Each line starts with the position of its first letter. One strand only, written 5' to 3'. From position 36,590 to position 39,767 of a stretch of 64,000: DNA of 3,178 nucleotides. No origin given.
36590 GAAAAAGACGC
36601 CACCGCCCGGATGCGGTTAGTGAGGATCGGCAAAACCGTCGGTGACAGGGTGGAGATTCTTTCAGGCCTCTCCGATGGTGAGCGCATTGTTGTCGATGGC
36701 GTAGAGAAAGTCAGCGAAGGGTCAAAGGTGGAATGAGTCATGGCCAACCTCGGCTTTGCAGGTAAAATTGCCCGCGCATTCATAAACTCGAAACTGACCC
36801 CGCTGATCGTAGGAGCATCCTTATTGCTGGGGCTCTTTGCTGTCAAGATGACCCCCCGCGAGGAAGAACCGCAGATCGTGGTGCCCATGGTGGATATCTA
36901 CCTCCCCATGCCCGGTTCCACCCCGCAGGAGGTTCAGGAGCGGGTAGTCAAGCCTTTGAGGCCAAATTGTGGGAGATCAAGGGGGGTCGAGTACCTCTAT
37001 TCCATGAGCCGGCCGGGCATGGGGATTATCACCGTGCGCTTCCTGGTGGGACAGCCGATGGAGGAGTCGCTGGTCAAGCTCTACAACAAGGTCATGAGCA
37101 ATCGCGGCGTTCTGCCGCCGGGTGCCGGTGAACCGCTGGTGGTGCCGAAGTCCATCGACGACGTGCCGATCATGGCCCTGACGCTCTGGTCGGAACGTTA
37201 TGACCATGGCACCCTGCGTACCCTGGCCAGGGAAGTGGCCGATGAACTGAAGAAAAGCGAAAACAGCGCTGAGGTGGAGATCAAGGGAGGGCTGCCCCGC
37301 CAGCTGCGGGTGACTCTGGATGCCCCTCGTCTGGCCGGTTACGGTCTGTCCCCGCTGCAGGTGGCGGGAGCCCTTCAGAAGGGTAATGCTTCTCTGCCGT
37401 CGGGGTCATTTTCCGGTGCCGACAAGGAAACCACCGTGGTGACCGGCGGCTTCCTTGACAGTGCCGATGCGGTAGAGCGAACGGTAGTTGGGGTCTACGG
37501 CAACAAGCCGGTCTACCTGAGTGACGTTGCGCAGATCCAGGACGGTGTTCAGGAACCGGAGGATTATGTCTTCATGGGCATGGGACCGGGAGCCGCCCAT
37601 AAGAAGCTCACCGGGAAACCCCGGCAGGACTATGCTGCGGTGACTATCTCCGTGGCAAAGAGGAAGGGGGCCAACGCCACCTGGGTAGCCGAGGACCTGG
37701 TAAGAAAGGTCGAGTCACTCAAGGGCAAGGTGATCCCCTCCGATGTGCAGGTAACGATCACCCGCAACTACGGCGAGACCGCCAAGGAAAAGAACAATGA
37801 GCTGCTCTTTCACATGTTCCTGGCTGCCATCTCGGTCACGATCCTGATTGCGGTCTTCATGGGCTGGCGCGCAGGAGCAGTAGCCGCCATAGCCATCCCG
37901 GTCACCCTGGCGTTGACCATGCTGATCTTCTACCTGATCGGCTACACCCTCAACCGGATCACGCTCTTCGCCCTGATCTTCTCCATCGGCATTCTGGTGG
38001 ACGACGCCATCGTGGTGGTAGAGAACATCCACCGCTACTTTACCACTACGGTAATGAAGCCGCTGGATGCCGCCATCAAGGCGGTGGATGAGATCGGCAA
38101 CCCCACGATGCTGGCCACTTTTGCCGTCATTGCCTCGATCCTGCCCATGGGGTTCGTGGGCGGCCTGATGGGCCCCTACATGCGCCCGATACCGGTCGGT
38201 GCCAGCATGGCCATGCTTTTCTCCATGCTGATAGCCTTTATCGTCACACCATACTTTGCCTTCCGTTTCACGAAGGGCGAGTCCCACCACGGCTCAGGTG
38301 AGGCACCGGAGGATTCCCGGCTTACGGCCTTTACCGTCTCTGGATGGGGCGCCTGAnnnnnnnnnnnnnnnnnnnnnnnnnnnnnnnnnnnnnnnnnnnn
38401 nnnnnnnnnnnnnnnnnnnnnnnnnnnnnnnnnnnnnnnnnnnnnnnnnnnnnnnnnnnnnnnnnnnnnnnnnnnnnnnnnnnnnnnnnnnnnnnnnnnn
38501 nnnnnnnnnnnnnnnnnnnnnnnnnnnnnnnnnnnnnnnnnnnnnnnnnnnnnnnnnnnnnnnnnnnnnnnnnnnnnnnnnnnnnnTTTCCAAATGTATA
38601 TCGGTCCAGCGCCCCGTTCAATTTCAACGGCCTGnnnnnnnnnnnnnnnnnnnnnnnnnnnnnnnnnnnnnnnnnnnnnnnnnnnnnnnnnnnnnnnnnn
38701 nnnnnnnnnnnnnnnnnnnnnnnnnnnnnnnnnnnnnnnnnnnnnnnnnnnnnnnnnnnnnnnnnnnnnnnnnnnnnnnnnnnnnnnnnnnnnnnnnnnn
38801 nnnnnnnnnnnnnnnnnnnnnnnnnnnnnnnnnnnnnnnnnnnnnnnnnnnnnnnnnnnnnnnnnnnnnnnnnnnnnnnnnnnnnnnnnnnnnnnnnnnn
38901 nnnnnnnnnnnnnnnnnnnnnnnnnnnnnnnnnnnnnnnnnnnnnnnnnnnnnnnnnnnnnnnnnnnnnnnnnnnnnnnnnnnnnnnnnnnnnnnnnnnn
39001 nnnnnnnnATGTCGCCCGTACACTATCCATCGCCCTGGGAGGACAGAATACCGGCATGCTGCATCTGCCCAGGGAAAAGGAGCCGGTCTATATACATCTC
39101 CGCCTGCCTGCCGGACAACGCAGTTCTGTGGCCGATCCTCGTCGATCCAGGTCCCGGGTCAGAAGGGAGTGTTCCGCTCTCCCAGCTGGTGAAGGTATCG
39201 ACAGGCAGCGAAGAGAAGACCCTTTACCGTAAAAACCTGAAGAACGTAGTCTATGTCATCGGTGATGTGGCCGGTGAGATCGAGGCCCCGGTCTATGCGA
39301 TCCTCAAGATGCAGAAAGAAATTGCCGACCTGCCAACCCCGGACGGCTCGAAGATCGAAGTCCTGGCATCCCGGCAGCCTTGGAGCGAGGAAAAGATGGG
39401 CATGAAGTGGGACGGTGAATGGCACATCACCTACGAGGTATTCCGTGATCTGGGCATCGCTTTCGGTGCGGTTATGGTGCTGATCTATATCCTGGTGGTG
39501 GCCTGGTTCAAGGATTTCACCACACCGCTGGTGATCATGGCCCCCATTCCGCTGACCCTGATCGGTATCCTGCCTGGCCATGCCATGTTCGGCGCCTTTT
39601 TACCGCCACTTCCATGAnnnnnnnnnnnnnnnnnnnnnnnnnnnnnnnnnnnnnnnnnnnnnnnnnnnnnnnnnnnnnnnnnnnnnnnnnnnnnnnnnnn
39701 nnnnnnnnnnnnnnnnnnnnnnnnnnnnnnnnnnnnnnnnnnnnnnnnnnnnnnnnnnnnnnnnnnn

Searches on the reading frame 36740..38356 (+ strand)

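Call 87: search_protein_families(library=pfam, proteins=[window:36740-38356:+], max_evalue=0.001)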
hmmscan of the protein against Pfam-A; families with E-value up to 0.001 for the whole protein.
window:36740-38356:+ (538 aa): 2 families
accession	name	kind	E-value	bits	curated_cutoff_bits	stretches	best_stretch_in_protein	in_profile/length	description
PF00873.25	ACR_tran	-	2.6e-89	300.6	28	1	14-519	5-498/1021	AcrB/AcrD/AcrF family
PF02355.23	SecD_SecF_C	-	0.00016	21.6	20.5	1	350-479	28-155/189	Protein export membrane protein SecD/SecF, C-terminal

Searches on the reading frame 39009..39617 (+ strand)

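Call 87: search_protein_families(library=pfam, proteins=[window:39009-39617:+], max_evalue=0.001)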
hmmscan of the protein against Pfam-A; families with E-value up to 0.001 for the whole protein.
window:39009-39617:+ (202 aa): 1 family
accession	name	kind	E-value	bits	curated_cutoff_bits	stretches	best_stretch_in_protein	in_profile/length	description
PF00873.25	ACR_tran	-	6.6e-07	27.9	28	1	54-195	787-911/1021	AcrB/AcrD/AcrF family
